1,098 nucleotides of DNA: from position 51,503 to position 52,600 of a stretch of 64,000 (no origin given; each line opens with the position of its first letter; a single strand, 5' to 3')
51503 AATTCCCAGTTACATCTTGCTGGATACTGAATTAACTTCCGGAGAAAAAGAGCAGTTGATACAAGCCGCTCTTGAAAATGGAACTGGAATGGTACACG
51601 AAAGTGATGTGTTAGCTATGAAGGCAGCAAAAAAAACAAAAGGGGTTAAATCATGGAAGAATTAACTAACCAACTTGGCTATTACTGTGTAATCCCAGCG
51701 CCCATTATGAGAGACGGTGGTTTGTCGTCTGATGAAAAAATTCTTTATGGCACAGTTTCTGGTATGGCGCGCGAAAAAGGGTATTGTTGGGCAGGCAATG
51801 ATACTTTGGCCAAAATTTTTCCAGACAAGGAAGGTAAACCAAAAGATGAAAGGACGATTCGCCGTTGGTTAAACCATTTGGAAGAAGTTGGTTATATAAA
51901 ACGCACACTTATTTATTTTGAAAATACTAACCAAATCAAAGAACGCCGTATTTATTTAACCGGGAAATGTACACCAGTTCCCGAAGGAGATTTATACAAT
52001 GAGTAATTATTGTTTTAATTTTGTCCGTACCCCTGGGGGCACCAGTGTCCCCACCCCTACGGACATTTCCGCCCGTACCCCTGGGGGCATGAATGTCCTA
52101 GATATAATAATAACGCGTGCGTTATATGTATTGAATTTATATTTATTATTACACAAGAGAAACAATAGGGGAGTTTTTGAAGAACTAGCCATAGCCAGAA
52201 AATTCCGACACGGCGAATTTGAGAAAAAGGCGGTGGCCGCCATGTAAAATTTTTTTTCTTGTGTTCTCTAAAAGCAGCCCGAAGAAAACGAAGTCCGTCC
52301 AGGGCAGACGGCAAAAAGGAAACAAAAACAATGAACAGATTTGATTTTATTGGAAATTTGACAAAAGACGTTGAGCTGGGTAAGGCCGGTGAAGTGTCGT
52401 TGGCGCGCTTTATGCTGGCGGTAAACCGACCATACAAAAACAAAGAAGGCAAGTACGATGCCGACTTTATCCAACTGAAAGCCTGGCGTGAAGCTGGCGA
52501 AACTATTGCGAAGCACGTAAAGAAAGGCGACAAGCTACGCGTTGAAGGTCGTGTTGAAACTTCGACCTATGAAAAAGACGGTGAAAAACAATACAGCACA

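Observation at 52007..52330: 324-bp non-coding GC-rich repeat island between the Rep-like gene and ssb: a candidate origin, iteron set or single-strand promoter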

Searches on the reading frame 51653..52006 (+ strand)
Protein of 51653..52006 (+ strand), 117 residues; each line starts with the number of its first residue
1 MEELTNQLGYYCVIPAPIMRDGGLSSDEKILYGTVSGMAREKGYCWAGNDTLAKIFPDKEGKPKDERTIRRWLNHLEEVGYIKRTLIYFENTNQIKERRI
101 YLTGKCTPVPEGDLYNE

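Call 8: search_protein_families(library=pfam, proteins=[window:51653-52006:+], max_evalue=0.01)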
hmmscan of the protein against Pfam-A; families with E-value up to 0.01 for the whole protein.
window:51653-52006:+ (117 aa): 2 families
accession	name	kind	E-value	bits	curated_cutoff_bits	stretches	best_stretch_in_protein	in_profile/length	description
PF13730.12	HTH_36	-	2.5e-09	37.2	25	1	23-82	2-55/55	Helix-turn-helix domain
PF18714.6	PI-TkoII_IV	-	0.00084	19.5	25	1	51-93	48-87/150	DNA polymerase II intein Domain IV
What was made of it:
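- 51653..52006 (+): 117-aa winged-helix protein, homologous to the N-terminal origin-binding domain of phage replisome organizers / replication initiators. Proposed binder of the repeats. Pfam HTH_36 2.5e-9 (call 8).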

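Call 14: search_dna_similar(query=window:51653-52006:+, collection=plasmids, mode=protein, max_rows=20, max_evalue=0.001)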
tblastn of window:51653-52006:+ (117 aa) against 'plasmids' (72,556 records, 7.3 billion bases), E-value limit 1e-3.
Records with a match: 16; places in all: 17; records where one place covers at least 80% of the query: 15.
Best place of each record, by identity: <60% 16.
By first word of the organism name: Lactobacillus 3; Lacticaseibacillus 2; Staphylococcus 2; Apilactobacillus 2; Enterococcus 1; Monoglobus 1; Levilactobacillus 1; Acetoanaerobium 1; Campylobacter 1; Ligilactobacillus 1; and 1 more.
By predicted mobility (MOB-suite, as given by PLSDB): non-mobilizable 15; mobilizable 1.
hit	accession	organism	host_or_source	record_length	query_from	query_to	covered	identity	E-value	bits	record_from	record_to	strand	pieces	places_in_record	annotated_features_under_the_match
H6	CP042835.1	Enterococcus faecium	Homo sapiens,cell culture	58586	3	111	93%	38.5%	1e-15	78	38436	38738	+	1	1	record has no annotation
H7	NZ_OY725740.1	Monoglobus pectinilyticus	-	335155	1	111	95%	35.1%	3e-14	74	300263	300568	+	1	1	helix-turn-helix domain-containing protein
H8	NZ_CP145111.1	Levilactobacillus brevis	Homo sapiens,whole organism,feces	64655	10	112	88%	36.9%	9e-14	73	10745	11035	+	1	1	helix-turn-helix domain-containing protein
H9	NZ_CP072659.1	Lactobacillus gasseri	Homo sapiens,stool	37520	7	113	91%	35.1%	1e-10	64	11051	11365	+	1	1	helix-turn-helix domain-containing protein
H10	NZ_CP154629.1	Acetoanaerobium noterae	cell culture,Sludge of a digestion ...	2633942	1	113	97%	32.7%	1e-15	78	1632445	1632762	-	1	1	none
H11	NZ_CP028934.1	Campylobacter jejuni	chicken meat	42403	9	112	89%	34.9%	5e-10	62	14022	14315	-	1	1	record has no annotation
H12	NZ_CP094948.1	Lacticaseibacillus paracasei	Homo sapiens,single cell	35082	9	110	87%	35.3%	9e-14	73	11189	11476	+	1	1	DnaD domain protein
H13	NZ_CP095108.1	Staphylococcus delphini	Camel,nasal swab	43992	3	113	95%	32.1%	2e-10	63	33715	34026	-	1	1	helix-turn-helix domain-containing protein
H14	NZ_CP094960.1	Lacticaseibacillus paracasei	Homo sapiens,single cell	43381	9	117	93%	32.7%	2e-12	69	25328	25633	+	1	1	helix-turn-helix domain-containing protein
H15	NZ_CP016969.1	Staphylococcus epidermidis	Homo sapiens,blood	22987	4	112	93%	30.3%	3e-10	62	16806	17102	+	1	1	helix-turn-helix domain-containing protein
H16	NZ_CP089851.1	Ligilactobacillus salivarius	Pig,faecal sample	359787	4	101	84%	31.6%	1e-11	67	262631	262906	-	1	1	conserved phage C-terminal domain-containing protein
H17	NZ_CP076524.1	Lactobacillus crispatus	Single cell,vaginal secretions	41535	6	102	83%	32.0%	3e-11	66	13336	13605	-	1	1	helix-turn-helix domain-containing protein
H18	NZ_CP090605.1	Lactobacillus amylovorus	cell culture,pig small intestine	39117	6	105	85%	31.0%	2e-10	63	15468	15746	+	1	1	helix-turn-helix domain-containing protein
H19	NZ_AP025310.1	Aureibacter tunicatorum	-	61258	10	102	79%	32.3%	2e-6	52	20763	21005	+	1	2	helix-turn-helix domain-containing protein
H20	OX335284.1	Apilactobacillus kunkeei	Apis mellifera,European honeybee,honey ...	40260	10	103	80%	30.9%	1e-4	47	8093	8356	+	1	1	hypothetical protein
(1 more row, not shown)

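Call 15: find_homologous_proteins(query=window:51653-52003:+, max_evalue=0.00001)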
Query window:51653-52003:+ (117 aa): 4 proteins with E <= 0.00001 among 6 candidates.
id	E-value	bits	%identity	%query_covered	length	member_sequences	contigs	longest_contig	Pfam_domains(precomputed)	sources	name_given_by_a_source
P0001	2.2e-75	268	98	100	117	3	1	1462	PF13730.13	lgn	-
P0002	3.3e-57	210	79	97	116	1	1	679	PF13730.13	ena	-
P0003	3.3e-47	177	69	93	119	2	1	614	PF13730.13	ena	-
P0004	2.2e-32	129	59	92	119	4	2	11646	PF13730.13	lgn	-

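Call 16: find_encoding_contigs(protein=P0004, flank=10000, max_places=6)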
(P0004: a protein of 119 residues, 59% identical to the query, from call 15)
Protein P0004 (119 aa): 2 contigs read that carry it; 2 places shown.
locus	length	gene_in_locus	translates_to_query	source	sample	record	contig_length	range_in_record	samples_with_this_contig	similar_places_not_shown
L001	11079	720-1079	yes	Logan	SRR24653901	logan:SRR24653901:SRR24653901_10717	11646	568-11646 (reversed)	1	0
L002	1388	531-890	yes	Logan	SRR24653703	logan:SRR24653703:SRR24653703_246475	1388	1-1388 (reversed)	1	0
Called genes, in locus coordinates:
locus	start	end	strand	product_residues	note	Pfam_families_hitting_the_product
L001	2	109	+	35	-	?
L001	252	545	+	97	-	-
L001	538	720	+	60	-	-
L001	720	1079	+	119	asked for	PF13730:HTH_36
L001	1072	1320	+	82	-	-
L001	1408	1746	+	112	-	PF00436:SSB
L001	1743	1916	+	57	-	-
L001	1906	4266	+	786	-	PF08401:ArdcN, PF18818:MPTase-PolyVal, PF22763:NrS1-1_pol-like_HBD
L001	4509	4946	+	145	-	-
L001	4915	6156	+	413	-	PF18555:MobL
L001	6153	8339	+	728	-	PF02534:T4SS-DNA_transf, PF00270:DEAD (weak), PF01935:DUF87 (weak), PF10412:TrwB_AAD_bind, PF12696:TraG-D_C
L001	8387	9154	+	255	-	PF00142:Fer4_NifH (faint), PF01656:CbiA, PF02374:ArsA_ATPase (faint), PF06564:CBP_BcsQ (weak), PF09140:MipZ, PF10609:ParA, PF13614:AAA_31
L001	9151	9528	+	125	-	-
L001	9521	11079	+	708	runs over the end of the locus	?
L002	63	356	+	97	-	-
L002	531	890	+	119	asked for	PF13730:HTH_36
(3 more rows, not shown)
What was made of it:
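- a ParA gene further on (call 16).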

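Call 17: find_encoding_contigs(protein=P0001, flank=10000, max_places=6)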
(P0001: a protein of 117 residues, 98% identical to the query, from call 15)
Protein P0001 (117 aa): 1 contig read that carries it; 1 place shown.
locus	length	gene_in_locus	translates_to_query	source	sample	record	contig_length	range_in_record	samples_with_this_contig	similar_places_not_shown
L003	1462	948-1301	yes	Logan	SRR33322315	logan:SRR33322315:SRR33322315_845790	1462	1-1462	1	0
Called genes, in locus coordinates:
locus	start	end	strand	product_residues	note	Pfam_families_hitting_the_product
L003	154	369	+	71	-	-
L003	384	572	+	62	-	-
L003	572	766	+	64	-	-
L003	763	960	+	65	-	-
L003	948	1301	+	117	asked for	PF13730:HTH_36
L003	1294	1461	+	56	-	?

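Call 18: find_encoding_contigs(protein=P0002, flank=10000, max_places=6)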
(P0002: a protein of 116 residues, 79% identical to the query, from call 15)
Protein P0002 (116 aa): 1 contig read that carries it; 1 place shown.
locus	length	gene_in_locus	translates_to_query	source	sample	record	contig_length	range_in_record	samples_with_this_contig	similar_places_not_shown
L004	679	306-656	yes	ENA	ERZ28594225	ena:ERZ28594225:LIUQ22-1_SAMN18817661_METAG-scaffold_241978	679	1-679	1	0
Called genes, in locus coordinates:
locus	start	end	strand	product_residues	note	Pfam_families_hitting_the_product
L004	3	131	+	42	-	?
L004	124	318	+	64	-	-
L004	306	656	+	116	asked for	PF13730:HTH_36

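Call 19: find_encoding_contigs(protein=P0003, flank=10000, max_places=6)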
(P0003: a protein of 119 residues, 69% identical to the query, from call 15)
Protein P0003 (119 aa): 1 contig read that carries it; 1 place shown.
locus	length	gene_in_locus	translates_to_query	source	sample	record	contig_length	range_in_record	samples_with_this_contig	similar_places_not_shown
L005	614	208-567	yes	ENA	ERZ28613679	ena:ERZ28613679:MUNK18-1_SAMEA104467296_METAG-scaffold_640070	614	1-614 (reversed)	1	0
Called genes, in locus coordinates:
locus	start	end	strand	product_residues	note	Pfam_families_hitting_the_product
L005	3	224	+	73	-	?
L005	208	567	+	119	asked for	PF13730:HTH_36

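Call 36: search_protein_families(library=pfam, proteins=[L001:1072-1317:+], max_evalue=1)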
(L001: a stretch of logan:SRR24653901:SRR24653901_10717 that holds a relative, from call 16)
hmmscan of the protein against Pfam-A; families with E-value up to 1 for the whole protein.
L001:1072-1317:+ (82 aa): 0 families

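Call 37: search_protein_families(library=phrogs, proteins=[L001:1072-1317:+, window:51653-52003:+], max_evalue=1)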
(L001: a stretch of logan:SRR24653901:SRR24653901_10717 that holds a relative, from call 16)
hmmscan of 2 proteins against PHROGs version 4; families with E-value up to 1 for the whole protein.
L001:1072-1317:+ (82 aa): 1 family
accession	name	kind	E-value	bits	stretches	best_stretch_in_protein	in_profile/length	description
phrog_34367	-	unknown function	0.081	13.9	1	39-68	46-75/183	-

window:51653-52003:+ (117 aa): 18 families
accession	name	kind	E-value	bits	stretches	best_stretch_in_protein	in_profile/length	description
phrog_270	-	DNA, RNA and nucleotide metabolism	9.3e-16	59.2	1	9-102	30-117/383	replication initiation protein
phrog_428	-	DNA, RNA and nucleotide metabolism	3.6e-12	47.2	1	6-102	85-177/455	replication initiation protein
phrog_19658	-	DNA, RNA and nucleotide metabolism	1.4e-11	45.4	1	10-103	3-86/283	replication initiation protein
phrog_186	-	DNA, RNA and nucleotide metabolism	3.2e-07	31.3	1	6-98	17-107/308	DnaD-like helicase loader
phrog_678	-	DNA, RNA and nucleotide metabolism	6.3e-05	23.7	1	28-94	75-127/346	replication initiation O-like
phrog_15053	-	unknown function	0.00076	19.7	1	9-100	25-113/343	-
phrog_26369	-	DNA, RNA and nucleotide metabolism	0.0008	19.5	1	41-116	75-143/347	replication initiation protein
phrog_8102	-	DNA, RNA and nucleotide metabolism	0.009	16.1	1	10-101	18-104/337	replication initiation protein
phrog_7498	-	DNA, RNA and nucleotide metabolism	0.012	15.8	1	65-84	69-88/296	DnaD-like helicase loader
phrog_2880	-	DNA, RNA and nucleotide metabolism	0.014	15.4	1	10-93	13-92/459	replication initiation protein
phrog_2514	-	DNA, RNA and nucleotide metabolism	0.048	13.9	1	39-85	49-94/270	DnaD-like helicase loader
phrog_4221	-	DNA, RNA and nucleotide metabolism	0.068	13.5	1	11-84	13-77/325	replication initiation protein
phrog_6336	-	unknown function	0.11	13.9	1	66-97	43-75/81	-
phrog_345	-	DNA, RNA and nucleotide metabolism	0.13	13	1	41-105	62-120/297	replication initiation O-like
phrog_7882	-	DNA, RNA and nucleotide metabolism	0.15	12.5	1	10-98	16-114/314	DnaD-like helicase loader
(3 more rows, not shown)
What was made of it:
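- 51653..52006 (+): PHROG replication-initiation families, best 9e-16 (call 37).
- On Initiator-internal iteron origin of phage replisome-organizer type: PHROG replication-initiation families, 9e-16 (call 37).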

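Call 43: find_related_loci(query=A2, collection=viral_contigs, flank=3000)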
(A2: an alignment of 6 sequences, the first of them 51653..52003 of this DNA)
Query A2 (117 aa) in viral_contigs; peptide patterns used: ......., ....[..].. (x = any residue, [..] = any of these).
78 stretches matched a pattern, but none encodes a relative of the query by tblastn (E <= 1e-3).

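Call 66: get_annotated_region(hit=H8, flank=4000)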
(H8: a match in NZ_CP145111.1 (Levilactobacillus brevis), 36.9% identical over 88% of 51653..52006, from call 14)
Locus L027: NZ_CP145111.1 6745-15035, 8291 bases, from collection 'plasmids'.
description: Levilactobacillus brevis strain 47f plasmid p47-4, complete sequence
organism: Levilactobacillus brevis (NCBI taxid 1580)
taxonomy: Bacteria; Bacillota; Bacilli; Lactobacillales; Lactobacillaceae; Levilactobacillus; Levilactobacillus brevis
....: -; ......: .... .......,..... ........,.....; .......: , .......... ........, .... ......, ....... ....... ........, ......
typing (MOB-suite, as given by PLSDB): non-mobilizable; replicon rep_cluster_1675
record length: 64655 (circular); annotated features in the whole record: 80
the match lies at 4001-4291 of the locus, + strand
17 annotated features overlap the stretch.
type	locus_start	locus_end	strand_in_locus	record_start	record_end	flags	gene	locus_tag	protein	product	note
CDS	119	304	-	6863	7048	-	-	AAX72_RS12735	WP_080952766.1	YjzC family protein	-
CDS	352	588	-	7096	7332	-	-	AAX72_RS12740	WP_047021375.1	hypothetical protein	-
CDS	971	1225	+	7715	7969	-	-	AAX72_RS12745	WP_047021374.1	hypothetical protein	-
CDS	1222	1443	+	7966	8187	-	-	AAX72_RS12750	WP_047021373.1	helix-turn-helix transcriptional regulator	-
CDS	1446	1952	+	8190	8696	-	-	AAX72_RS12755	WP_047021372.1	hypothetical protein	-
CDS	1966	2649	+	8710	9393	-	-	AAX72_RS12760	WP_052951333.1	ERF family protein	-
CDS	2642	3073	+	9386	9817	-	ssb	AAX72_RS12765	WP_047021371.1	single-stranded DNA-binding protein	GO:0006310 - DNA recombination [Evidence IEA]; GO:0006281 - DNA repair [Evidence IEA]; GO:0006260 - DNA replication ...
CDS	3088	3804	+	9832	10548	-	-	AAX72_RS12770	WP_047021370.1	putative HNHc nuclease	-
CDS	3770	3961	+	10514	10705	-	-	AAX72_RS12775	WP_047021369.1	hypothetical protein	-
CDS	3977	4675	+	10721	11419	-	-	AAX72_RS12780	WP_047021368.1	helix-turn-helix domain-containing protein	-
CDS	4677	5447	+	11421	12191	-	-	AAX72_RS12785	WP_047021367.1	ATP-binding protein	-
CDS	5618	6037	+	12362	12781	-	-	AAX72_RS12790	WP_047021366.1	hypothetical protein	-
CDS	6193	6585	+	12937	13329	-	-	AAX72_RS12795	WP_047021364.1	YopX family protein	-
CDS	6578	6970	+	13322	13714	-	-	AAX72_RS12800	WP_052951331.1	hypothetical protein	-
CDS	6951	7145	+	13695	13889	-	-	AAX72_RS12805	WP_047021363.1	hypothetical protein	-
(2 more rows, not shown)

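Call 67: get_annotated_region(hit=H15, flank=4000)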
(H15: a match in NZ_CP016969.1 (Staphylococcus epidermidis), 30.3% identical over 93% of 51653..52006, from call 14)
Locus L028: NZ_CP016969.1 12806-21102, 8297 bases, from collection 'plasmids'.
description: Staphylococcus epidermidis strain DAR1907 plasmid unnamed1, complete sequence
organism: Staphylococcus epidermidis (NCBI taxid 1282)
taxonomy: Bacteria; Bacillota; Bacilli; Bacillales; Staphylococcaceae; Staphylococcus; Staphylococcus epidermidis
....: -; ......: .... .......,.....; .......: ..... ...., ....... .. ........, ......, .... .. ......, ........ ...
typing (MOB-suite, as given by PLSDB): non-mobilizable
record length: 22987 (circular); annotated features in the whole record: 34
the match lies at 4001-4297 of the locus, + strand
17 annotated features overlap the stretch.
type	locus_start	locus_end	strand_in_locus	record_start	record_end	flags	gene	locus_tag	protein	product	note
CDS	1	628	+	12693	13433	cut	-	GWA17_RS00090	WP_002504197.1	phage repressor protein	-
CDS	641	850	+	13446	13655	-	-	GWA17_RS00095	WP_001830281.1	hypothetical protein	-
CDS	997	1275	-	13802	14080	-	-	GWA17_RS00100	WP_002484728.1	hypothetical protein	-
CDS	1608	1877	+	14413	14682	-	-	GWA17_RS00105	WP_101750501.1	chordopoxvirus fusion protein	-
CDS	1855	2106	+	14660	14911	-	-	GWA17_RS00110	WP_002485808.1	hypothetical protein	-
CDS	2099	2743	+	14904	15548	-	-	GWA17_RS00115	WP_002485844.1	DUF1071 domain-containing protein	-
CDS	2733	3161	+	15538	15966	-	ssb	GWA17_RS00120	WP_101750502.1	single-stranded DNA-binding protein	GO:0006310 - DNA recombination [Evidence IEA]; GO:0006281 - DNA repair [Evidence IEA]; GO:0006260 - DNA replication ...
CDS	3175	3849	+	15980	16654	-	-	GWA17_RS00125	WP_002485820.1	putative HNHc nuclease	-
CDS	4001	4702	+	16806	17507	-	-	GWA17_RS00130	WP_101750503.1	helix-turn-helix domain-containing protein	-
CDS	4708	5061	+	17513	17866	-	-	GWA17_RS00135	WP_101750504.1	hypothetical protein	-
CDS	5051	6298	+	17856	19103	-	-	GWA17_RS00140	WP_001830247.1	DnaB-like helicase C-terminal domain-containing protein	GO:0006260 - DNA replication [Evidence IEA]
CDS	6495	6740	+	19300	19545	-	-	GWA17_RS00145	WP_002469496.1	hypothetical protein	-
CDS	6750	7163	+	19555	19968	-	-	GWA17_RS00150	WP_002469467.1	DUF1064 domain-containing protein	-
CDS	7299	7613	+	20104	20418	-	-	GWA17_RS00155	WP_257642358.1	hypothetical protein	-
CDS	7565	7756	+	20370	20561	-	-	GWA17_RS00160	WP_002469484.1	hypothetical protein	-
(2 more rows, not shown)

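Call 88: list_cluster_members(proteins=[P0010, window:51653-52003:+, window:49289-50431:+])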
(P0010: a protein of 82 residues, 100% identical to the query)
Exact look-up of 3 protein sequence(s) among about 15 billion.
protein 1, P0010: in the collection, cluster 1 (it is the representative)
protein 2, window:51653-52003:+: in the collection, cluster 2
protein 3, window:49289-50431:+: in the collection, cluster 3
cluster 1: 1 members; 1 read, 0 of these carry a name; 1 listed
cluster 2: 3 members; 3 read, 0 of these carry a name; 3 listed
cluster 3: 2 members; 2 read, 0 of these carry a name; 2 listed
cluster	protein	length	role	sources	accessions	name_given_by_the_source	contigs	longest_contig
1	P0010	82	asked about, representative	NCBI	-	-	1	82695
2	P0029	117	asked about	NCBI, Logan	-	-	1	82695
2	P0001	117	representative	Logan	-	-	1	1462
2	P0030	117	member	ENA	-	-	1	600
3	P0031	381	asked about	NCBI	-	-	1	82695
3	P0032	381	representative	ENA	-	-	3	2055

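Call 89: search_solved_structures(query=A2, max_evalue=1, show_alignments=2)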
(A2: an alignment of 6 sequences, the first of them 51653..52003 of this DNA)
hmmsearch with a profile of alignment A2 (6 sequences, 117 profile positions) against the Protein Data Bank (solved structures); distinct sequences matched with E-value up to 1: 2.
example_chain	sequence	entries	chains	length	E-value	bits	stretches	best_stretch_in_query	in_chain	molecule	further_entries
8x24_A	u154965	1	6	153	0.089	16.3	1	48-75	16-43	AcrIF25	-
5ikk_A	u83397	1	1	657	0.68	13.4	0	34-84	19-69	Histone deacetylase clr3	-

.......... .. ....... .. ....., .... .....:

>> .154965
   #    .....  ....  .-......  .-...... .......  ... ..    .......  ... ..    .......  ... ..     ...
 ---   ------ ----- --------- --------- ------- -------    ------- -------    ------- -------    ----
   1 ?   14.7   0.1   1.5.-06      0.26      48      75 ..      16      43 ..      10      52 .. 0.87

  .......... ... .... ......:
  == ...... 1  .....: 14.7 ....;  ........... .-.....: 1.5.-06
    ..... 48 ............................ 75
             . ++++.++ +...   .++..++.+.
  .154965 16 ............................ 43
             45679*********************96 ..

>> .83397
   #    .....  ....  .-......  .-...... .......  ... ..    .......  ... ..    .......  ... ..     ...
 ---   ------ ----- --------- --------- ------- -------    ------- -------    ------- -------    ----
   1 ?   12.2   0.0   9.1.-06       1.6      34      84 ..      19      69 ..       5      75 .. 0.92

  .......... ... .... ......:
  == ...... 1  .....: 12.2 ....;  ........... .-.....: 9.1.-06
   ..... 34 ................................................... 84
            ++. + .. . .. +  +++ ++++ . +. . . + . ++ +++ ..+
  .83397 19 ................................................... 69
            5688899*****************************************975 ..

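Call 97: predict_structure(alignment_id=A8)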
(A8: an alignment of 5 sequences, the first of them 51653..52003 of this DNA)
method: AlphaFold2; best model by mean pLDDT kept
length: 117 residues; sequences in the alignment: 5
mean_pLDDT: 69.6   pTM: 0.64
mean pLDDT of the five models: 69.6, 63.9, 49.3, 49.1, 45.6
residues with pLDDT >= 90: 5; 70-90: 76; 50-70: 7; < 50: 29
segments of 3 or more residues with pLDDT < 50: 1-18, 107-117
pLDDT, mean of each block of 10 residues (from residue 1): 30 39 78 82 81 80 83 89 84 82 59 39
secondary structure, 60 per line:
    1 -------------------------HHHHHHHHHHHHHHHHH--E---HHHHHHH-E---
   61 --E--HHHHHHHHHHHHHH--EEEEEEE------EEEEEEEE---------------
elements in order: H26-42 H49-55 H66-79 E82-88 E95-102
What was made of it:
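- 51653..52006 (+): The AF2 model shows H66-79 as the recognition helix and a wing at 82-102 (call 97).
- On Initiator-internal iteron origin of phage replisome-organizer type: Winged-helix model (call 97).
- The co-varying residues lie on the predicted recognition helix (call 97).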

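Call 99: fold_search(model_id=the predicted structure, library=pdb)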
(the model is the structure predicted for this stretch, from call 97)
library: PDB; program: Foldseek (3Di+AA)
matches with E <= 10: 991; with E <= 0.001: 0
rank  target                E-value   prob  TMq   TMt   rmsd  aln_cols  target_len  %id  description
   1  9loa_A                1.6e-02  1.00  0.49  0.64   3.3        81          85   17  Structural insights into the tumor suppressor ZMYND11 reveal diverse recognition mechanisms (released 2026-01-21)
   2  1sd7_A                1.7e-02  1.00  0.42  0.41   4.0        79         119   22  Crystal Structure of a SeMet derivative of MecI at 2.65 A (released 2004-02-24)
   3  9loa_B                2.4e-02  0.99  0.46  0.62   3.7        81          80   17  Structural insights into the tumor suppressor ZMYND11 reveal diverse recognition mechanisms (released 2026-01-21)
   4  7a6h_P                2.4e-02  0.99  0.48  0.40   6.2       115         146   11  Cryo-EM structure of human apo RNA Polymerase III (released 2021-02-03)
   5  5ffx_D                3.5e-02  1.00  0.48  0.41   3.6        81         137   16  S. aureus MepR G34K Mutant (released 2016-12-21)
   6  4lln_D                3.5e-02  1.00  0.45  0.39   3.7        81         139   16  Crystal structure of S. aureus MepR-DNA complex (released 2014-05-14)
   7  2v79_B                4.0e-02  0.99  0.42  0.42   4.5        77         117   17  Crystal Structure of the N-terminal domain of DnaD from Bacillus Subtilis (released 2008-01-15)
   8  3nqo_A                4.0e-02  0.99  0.42  0.28   5.1        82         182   18  Crystal structure of a MarR family transcriptional regulator (CD1569) from Clostridium difficile 630 at 2.20 A resolut (released 2010-07-21)
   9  2xig_B                4.2e-02  0.96  0.39  0.32   4.3        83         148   18  The structure of the Helicobacter pylori ferric uptake regulator Fur reveals three functional metal binding sites (released 2011-01-19)
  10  7ne9_CCC              4.5e-02  0.99  0.44  0.43   3.7        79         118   13  A single sensor controls large variations in zinc quotas in a marine cyanobacterium (released 2022-03-02)
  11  2v79_A                4.5e-02  0.99  0.42  0.43   4.2        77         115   17  Crystal Structure of the N-terminal domain of DnaD from Bacillus Subtilis (released 2008-01-15)
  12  7nvs_W                4.5e-02  0.92  0.35  0.24   4.4        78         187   13  RNA polymerase II core pre-initiation complex with closed promoter DNA in proximal position (released 2021-05-05)
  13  5fb2_A                4.8e-02  1.00  0.49  0.42   3.4        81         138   15  S. aureus MepR F27L Mutant bound to oligodeoxyribonucleotide (released 2016-12-14)
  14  6kf4_G                4.8e-02  0.98  0.42  0.31   4.3        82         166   18  Cryo-EM structure of Thermococcus kodakarensis RNA polymerase (released 2020-07-01)
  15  1sfx_B                5.1e-02  0.99  0.42  0.47   4.1        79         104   13  X-ray crystal structure of putative HTH transcription regulator from Archaeoglobus fulgidus (released 2004-08-03)
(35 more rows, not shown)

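Call 100: search_protein_families(library=ncbifam, proteins=[window:51653-52003:+], max_evalue=0.1)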
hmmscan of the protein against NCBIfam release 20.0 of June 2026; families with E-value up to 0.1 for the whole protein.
window:51653-52003:+ (117 aa): 0 families
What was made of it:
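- Tried and rejected: Sequence search of solved structures and NCBIfam for the winged-helix protein: nothing informative (calls 89, 100).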

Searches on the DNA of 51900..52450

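Call 58: search_rna_families(source=window, start=51900, end=52450, threshold=evalue, max_evalue=10)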
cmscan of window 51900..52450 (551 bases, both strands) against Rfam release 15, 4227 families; matches with E-value up to 10: 5.
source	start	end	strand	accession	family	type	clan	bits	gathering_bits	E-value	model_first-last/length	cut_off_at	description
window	52309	52378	+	RF02408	snoR124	Gene; snRNA; snoRNA; CD-box;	-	23.6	70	0.3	1-77/77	no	Small nucleolar RNA snoR124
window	52301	52333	+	RF03084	DUF2815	Gene; sRNA;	-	21.7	41.2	0.14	1-62/62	no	DUF2815 RNA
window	51949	52108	+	RF01442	S_pombe_snR90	Gene; snRNA; snoRNA; HACA-box;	-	19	80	2.8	1-158/158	no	small nucleolar RNA snR90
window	52221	52351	-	RF01859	Phe_leader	Cis-reg; leader;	-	16.1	55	6.1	1-125/125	no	Phenylalanine leader peptide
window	52216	52270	-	RF02066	STnc320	Gene; sRNA;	-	13.7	50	9.6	1-55/55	no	Salmonella enterica sRNA STnc320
